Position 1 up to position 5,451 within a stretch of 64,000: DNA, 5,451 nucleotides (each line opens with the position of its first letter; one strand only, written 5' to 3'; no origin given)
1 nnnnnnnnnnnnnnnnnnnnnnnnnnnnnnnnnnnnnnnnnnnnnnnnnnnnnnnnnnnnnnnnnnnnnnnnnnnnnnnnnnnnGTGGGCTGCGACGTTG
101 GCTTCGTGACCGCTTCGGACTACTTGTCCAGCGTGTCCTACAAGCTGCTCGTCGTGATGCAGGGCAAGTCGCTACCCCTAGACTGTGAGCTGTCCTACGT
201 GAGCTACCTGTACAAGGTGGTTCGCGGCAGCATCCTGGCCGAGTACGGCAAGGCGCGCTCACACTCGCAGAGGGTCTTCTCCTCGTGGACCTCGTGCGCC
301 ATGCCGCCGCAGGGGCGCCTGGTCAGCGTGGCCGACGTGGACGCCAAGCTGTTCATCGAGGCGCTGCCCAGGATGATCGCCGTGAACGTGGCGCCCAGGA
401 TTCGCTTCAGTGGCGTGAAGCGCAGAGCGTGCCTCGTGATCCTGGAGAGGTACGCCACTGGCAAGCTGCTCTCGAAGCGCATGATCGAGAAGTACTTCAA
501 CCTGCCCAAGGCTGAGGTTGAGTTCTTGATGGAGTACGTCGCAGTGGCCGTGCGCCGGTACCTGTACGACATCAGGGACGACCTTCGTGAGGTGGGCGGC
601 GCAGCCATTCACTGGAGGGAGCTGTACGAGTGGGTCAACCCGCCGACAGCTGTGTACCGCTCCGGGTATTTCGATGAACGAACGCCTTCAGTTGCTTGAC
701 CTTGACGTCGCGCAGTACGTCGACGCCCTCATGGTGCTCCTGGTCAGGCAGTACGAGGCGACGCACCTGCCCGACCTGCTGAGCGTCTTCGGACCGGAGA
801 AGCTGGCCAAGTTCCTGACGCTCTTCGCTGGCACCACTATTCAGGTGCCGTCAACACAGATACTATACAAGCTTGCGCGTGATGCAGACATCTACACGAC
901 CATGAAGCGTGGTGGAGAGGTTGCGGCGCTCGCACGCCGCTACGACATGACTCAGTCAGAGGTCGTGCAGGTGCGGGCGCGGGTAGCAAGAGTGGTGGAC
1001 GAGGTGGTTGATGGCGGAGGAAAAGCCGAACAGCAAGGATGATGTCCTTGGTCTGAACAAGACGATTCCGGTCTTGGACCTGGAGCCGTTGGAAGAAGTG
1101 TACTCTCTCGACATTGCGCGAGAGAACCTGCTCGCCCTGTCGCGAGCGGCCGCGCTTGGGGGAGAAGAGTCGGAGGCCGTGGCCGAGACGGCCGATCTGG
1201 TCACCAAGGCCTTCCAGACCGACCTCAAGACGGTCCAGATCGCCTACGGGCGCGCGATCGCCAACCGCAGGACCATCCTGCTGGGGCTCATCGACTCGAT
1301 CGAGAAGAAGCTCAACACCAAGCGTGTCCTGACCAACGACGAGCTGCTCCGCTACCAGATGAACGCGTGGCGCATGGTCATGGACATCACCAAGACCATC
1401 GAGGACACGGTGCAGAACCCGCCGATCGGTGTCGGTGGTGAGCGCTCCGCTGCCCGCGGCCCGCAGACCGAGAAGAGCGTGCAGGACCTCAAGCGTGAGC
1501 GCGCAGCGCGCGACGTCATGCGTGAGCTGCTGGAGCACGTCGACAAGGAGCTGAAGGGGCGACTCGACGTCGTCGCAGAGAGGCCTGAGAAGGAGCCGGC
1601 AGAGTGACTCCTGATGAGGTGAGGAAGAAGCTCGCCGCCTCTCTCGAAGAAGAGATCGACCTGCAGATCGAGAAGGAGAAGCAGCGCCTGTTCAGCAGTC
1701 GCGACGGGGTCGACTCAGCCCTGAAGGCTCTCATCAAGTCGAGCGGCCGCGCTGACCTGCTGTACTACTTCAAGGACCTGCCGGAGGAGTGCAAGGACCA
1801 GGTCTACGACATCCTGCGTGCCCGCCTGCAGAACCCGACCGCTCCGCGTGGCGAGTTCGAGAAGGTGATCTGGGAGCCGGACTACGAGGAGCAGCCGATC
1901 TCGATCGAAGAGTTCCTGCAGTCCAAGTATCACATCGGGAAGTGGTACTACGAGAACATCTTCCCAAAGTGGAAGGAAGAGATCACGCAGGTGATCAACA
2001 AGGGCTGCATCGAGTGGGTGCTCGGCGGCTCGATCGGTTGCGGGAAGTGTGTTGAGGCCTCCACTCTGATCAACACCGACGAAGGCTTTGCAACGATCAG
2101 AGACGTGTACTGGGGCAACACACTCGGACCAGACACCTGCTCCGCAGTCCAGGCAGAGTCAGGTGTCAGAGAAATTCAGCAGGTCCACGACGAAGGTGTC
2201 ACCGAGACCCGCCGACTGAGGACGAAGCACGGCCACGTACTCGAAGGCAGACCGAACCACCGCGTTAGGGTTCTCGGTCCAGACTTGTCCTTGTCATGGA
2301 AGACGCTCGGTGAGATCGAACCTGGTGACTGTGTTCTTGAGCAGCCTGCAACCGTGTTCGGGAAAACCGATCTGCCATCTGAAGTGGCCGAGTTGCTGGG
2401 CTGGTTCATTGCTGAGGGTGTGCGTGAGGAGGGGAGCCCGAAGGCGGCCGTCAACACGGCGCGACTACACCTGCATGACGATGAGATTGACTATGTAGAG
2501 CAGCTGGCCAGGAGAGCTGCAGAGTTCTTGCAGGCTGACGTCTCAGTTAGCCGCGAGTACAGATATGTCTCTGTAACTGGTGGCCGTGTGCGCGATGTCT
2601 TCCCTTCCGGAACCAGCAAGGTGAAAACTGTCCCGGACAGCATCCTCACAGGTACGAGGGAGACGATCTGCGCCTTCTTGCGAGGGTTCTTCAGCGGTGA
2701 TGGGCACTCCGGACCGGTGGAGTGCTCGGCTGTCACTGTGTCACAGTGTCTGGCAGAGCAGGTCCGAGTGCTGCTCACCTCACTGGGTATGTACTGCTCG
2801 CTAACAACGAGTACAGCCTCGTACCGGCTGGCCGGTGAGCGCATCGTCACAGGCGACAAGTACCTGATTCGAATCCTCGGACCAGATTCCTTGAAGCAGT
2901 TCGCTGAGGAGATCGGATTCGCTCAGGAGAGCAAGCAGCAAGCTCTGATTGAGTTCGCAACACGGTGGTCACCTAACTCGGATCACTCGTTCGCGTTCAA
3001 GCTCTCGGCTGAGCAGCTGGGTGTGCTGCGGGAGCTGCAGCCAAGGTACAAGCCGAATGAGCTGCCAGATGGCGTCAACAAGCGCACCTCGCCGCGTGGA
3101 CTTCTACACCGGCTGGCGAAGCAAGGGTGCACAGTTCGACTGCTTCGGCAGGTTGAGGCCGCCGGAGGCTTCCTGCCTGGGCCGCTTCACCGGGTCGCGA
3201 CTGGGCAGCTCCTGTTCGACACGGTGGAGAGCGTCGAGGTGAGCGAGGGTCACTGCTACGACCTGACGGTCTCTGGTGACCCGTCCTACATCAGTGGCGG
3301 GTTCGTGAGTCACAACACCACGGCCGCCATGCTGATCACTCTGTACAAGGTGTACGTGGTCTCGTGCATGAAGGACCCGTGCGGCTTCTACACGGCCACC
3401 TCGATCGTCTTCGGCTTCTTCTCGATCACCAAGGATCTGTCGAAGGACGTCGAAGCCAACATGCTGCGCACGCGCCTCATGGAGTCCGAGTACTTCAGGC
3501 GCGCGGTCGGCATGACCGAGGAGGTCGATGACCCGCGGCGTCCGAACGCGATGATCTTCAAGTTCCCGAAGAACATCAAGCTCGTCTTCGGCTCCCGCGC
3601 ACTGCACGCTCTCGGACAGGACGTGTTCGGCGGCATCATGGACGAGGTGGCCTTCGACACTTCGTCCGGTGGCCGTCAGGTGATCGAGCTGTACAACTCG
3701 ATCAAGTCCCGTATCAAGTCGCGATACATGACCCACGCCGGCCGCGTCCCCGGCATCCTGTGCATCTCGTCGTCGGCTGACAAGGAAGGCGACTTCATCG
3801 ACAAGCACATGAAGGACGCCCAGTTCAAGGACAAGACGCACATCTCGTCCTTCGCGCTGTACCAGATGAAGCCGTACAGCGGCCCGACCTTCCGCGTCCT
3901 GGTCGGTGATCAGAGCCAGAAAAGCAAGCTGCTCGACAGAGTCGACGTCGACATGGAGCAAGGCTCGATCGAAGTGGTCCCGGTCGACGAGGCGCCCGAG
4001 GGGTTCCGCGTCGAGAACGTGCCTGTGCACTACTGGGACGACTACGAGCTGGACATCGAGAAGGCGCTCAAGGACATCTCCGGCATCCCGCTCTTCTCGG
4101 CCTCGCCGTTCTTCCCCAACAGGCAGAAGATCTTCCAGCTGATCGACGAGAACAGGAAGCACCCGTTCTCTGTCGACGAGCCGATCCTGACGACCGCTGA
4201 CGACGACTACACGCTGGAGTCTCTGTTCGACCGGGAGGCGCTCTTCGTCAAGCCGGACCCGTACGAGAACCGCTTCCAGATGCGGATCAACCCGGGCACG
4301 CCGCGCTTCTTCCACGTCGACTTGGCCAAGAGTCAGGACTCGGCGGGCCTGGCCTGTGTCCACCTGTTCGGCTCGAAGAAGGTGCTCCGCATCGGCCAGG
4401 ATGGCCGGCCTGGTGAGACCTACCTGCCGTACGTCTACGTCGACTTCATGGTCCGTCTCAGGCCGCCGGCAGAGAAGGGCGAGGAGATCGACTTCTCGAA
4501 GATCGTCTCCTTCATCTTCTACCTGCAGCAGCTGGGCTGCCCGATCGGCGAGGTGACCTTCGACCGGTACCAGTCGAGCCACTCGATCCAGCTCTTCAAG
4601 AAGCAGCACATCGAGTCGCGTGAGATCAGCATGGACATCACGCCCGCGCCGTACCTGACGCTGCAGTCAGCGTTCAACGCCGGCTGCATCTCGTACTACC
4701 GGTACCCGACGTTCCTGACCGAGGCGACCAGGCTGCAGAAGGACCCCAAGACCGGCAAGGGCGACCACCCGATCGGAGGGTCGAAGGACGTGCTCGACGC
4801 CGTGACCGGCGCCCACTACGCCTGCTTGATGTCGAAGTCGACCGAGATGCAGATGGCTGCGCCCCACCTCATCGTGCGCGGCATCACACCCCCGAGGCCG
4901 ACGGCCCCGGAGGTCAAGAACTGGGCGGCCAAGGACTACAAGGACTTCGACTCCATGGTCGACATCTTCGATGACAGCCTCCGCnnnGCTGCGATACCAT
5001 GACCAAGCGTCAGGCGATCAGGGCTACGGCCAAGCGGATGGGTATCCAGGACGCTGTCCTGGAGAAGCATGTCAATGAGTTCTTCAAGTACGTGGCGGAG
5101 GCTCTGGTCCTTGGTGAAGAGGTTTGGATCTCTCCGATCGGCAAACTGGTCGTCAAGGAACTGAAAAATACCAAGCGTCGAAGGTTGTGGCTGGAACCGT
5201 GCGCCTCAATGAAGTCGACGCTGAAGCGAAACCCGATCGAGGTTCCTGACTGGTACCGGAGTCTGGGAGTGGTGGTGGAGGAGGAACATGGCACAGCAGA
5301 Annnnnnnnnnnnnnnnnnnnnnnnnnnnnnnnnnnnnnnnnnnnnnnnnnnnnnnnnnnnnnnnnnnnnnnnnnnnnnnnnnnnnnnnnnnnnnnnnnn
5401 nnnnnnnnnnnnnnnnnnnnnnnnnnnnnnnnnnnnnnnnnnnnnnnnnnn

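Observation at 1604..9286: Three inteins in the packaging genes: one in the terminase P-loop and two, of different endonuclease types, in the portal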

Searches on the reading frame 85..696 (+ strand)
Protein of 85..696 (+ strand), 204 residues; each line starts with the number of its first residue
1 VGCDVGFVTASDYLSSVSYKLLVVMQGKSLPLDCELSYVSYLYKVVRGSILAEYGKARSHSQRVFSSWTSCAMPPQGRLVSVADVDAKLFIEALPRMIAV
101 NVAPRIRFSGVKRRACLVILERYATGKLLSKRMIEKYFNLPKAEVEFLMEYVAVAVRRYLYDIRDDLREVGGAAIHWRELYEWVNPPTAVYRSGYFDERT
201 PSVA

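Call 58: search_protein_families(library=pfam, alignment_id=A3, max_evalue=0.001)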
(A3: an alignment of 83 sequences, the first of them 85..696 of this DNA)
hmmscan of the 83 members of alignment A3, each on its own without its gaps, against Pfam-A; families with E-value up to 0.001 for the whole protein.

A. member 1, window:85-696:+ (204 aa): 0 families

B. families by the number of members that match (of 83 scanned): 30 families (the first 25 are shown)
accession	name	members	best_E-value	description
PF10127.15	RlaP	1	3e-53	RNA repair pathway DNA polymerase beta family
PF00300.27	His_Phos_1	1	2.2e-36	Histidine phosphatase superfamily (branch 1)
PF25735.1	Phage_L5_gp82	1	6.3e-32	Mycobacterium phage L5 gene 82 protein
PF03275.19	GLF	1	1e-27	UDP-galactopyranose mutase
PF01743.26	PolyA_pol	1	4.7e-21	Poly A polymerase head domain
PF12694.12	cpYpsA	1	4.7e-20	Circularly permutated YpsA SLOG family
PF01145.31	Band_7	1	1.1e-19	SPFH domain / Band 7 family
PF18909.5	dGTP_diPhyd_N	1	1.1e-16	dATP/dGTP diphosphohydrolase, N-terminal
PF13450.12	NAD_binding_8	1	3.4e-16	NAD(P)-binding Rossmann-like domain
PF00004.35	AAA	1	7e-14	ATPase family associated with various cellular activities (AAA)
PF00535.33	Glycos_transf_2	1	7.3e-14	Glycosyl transferase family 2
PF13578.12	Methyltransf_24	1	2.8e-13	Methyltransferase domain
PF04095.22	NAPRTase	1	1.3e-12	Nicotinate phosphoribosyltransferase (NAPRTase) family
PF12627.12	PolyA_pol_RNAbd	1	7.4e-11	Probable RNA and SrmB- binding site of polymerase A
PF19474.4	DUF6011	1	1.3e-09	Family of unknown function (DUF6011)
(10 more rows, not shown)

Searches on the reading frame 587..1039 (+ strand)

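Call 60: search_protein_families(library=pfam, proteins=[window:587-1039:+], max_evalue=0.01)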
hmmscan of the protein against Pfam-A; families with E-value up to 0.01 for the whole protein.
window:587-1039:+ (151 aa): 1 family
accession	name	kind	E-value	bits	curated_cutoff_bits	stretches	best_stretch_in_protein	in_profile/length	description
PF08765.17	Mor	-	4.3e-08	33.6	24.9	1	66-135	29-97/107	Mor transcription activator family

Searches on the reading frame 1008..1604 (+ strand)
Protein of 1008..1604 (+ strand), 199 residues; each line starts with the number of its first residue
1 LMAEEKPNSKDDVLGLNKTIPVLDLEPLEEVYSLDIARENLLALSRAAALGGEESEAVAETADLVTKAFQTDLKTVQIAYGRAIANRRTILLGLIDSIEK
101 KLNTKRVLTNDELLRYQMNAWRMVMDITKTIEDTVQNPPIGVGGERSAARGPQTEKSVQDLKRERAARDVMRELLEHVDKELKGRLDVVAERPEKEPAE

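Call 60: search_protein_families(library=pfam, proteins=[window:1008-1604:+], max_evalue=0.01)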
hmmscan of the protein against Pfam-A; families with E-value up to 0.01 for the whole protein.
window:1008-1604:+ (199 aa): 0 families

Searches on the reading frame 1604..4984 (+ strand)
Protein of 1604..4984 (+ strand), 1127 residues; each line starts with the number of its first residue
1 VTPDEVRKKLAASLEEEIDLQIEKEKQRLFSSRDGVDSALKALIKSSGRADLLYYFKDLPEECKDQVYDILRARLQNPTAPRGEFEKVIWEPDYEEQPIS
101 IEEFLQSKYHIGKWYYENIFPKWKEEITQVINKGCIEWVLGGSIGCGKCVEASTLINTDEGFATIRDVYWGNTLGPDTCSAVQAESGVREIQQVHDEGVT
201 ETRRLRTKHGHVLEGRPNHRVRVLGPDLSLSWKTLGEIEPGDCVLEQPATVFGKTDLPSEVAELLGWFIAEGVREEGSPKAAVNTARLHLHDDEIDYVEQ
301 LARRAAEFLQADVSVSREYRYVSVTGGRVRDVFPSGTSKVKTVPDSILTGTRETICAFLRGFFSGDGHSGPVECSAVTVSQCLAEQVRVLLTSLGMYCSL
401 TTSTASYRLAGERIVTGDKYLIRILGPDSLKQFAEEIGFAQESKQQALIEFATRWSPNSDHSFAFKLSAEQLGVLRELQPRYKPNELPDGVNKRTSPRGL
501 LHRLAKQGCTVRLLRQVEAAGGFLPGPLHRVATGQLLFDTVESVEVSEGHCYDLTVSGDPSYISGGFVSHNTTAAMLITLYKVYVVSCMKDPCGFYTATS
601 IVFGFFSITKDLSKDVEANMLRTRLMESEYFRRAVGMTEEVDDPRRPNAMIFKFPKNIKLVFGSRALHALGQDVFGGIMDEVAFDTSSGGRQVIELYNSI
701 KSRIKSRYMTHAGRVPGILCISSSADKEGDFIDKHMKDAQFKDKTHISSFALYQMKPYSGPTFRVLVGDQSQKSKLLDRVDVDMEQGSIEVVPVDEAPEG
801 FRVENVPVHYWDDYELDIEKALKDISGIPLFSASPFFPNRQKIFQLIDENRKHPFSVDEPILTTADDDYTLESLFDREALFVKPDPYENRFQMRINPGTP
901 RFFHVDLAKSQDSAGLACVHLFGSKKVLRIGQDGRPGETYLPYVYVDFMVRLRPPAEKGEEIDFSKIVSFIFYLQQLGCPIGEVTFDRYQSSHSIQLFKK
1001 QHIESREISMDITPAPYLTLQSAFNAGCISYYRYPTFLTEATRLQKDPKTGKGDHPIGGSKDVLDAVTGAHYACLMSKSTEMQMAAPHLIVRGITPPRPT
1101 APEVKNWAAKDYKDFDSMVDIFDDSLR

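Call 4: search_protein_families(library=pfam, proteins=[window:1604-4984:+], max_evalue=0.01)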
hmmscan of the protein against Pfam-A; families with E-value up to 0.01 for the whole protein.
window:1604-4984:+ (1127 aa): 2 families
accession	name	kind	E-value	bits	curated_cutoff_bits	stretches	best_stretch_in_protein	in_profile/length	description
PF14528.11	LAGLIDADG_3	-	2.6e-08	34.5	22.5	1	354-438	2-82/82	LAGLIDADG-like domain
PF14890.11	Intein_splicing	-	4.4e-05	23.8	35.8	1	191-571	38-155/155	Intein splicing domain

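Call 5: search_protein_families(library=ncbifam, proteins=[window:1604-4984:+], max_evalue=0.01)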
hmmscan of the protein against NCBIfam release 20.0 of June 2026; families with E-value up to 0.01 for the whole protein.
window:1604-4984:+ (1127 aa): 9 families
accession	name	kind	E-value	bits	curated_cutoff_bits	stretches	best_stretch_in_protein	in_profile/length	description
NF038098.1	GyrA_w_intein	exception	1.8e-13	49.4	1850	1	149-576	117-542/1232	intein-containing DNA gyrase subunit A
NF006207.0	PRK08332.1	equivalog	3.1e-12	44.6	2400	2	194-444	940-1193/1684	vitamin B12-dependent ribonucleotide reductase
NF005852.0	PRK07773.1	equivalog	3.7e-10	38.7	780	1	189-581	440-839/886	replicative DNA helicase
NF003159.0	PRK04132.1-4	equivalog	2e-08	32.8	999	1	190-460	111-353/852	replication factor C small subunit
NF003157.0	PRK04132.1-2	equivalog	5.3e-08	31.2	1103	1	165-460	73-364/864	replication factor C small subunit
NF011491.0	PRK14898.1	equivalog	2.9e-07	28.9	783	1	336-574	318-546/860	DNA-directed RNA polymerase subunit A''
NF011418.0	PRK14845.1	equivalog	7.1e-05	20.7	756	1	334-454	209-314/1049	translation initiation factor IF-2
NF003158.0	PRK04132.1-3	equivalog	0.00021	18.5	1750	0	191-446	114-335/1437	replication factor C small subunit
TIGR01443.1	intein_Cterm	domain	0.00089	19.4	15.6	1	552-572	3-24/24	intein C-terminal splicing region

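Call 6: search_protein_families(library=phrogs, proteins=[window:1604-4984:+], max_evalue=0.001)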
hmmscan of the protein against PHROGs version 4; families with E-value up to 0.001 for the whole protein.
window:1604-4984:+ (1127 aa): 3 families
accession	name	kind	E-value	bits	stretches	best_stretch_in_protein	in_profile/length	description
phrog_9666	-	unknown function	7.3e-13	48.6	1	142-402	58-328/779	-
phrog_17415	-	head and packaging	1.3e-08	34.4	1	538-638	372-479/940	terminase large subunit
phrog_30356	-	DNA, RNA and nucleotide metabolism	9e-05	21.7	1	138-278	374-505/823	helicase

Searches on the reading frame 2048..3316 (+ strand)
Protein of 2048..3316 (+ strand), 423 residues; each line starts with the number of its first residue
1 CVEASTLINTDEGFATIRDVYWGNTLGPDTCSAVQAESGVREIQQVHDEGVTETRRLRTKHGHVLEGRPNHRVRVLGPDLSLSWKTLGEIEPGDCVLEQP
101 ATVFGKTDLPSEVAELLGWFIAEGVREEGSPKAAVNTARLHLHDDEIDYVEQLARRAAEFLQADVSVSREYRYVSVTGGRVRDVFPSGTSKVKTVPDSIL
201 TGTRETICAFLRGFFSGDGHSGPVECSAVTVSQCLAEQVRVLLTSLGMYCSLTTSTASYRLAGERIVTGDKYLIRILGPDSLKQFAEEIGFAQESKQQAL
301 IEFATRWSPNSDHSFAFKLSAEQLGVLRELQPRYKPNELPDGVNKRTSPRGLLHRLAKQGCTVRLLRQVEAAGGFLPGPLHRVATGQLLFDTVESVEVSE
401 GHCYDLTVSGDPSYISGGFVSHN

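Call 7: search_protein_families(library=pfam, proteins=[window:2048-3316:+], max_evalue=1)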
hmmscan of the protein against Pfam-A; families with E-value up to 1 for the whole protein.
seq(423 aa): 3 families
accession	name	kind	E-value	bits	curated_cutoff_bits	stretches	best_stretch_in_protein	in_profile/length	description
PF14528.11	LAGLIDADG_3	-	2.3e-09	37.8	22.5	1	206-290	2-82/82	LAGLIDADG-like domain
PF14890.11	Intein_splicing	-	4.2e-06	27.1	35.8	1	43-423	38-155/155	Intein splicing domain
PF05204.19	Hom_end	-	0.22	12.1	21.1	0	195-260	2-70/110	Homing endonuclease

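Call 47: search_solved_structures(query=window:2048-3316:+, max_evalue=0.01, show_alignments=1)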
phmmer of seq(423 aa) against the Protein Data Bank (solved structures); distinct sequences matched with E-value up to 0.01: 1.
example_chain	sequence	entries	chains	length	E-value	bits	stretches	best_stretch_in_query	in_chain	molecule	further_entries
2cw7_A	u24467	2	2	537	1.4e-10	44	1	110-250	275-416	Endonuclease PI-PkoII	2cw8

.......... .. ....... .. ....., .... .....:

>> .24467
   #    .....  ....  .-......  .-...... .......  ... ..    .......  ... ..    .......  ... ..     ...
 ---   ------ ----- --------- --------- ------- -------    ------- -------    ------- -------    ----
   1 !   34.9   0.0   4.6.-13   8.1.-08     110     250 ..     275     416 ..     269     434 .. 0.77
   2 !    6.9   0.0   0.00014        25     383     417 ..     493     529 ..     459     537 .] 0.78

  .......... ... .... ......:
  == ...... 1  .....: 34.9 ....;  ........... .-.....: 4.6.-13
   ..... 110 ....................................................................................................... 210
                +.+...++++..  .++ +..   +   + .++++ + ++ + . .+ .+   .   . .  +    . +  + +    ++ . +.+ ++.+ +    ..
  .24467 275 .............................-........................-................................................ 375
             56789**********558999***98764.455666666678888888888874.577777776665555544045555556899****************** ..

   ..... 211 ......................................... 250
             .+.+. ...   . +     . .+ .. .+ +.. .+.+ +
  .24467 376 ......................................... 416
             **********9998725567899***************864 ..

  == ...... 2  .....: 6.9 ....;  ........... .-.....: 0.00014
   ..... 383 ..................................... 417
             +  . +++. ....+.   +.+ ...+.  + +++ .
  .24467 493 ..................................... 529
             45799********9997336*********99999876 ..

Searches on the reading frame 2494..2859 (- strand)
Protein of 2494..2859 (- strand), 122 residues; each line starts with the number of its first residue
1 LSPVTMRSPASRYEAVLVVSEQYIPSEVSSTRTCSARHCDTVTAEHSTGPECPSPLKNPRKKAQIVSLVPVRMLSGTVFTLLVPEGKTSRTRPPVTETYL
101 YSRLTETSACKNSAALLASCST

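Call 95: search_protein_families(library=pfam, proteins=[window:2494-2859:-], max_evalue=0.01)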
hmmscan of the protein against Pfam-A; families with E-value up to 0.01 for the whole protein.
window:2494-2859:- (122 aa): 0 families

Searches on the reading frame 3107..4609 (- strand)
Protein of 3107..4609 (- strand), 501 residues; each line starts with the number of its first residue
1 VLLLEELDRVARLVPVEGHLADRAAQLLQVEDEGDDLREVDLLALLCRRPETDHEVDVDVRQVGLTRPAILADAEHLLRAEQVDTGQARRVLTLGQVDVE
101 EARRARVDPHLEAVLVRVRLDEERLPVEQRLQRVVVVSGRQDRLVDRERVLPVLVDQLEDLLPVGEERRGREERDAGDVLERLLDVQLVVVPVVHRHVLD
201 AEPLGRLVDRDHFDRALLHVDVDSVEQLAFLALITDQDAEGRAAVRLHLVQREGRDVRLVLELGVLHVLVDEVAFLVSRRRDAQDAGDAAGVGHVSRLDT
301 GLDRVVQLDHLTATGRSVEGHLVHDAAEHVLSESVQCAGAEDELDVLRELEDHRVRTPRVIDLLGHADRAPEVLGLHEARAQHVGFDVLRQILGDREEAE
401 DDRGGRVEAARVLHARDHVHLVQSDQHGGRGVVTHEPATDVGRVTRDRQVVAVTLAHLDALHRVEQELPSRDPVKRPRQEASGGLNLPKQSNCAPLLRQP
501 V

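Call 95: search_protein_families(library=pfam, proteins=[window:3107-4609:-], max_evalue=0.01)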
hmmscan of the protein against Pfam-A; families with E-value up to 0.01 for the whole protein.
window:3107-4609:- (501 aa): 0 families

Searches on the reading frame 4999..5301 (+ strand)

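Call 60: search_protein_families(library=pfam, proteins=[window:4999-5301:+], max_evalue=0.01)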
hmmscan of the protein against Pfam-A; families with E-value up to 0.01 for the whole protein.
window:4999-5301:+ (101 aa): 1 family
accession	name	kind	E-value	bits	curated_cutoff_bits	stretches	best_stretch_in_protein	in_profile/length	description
PF00216.26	Bac_DNA_binding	-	2.7e-06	28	22.4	1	1-59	1-59/90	Bacterial DNA-binding protein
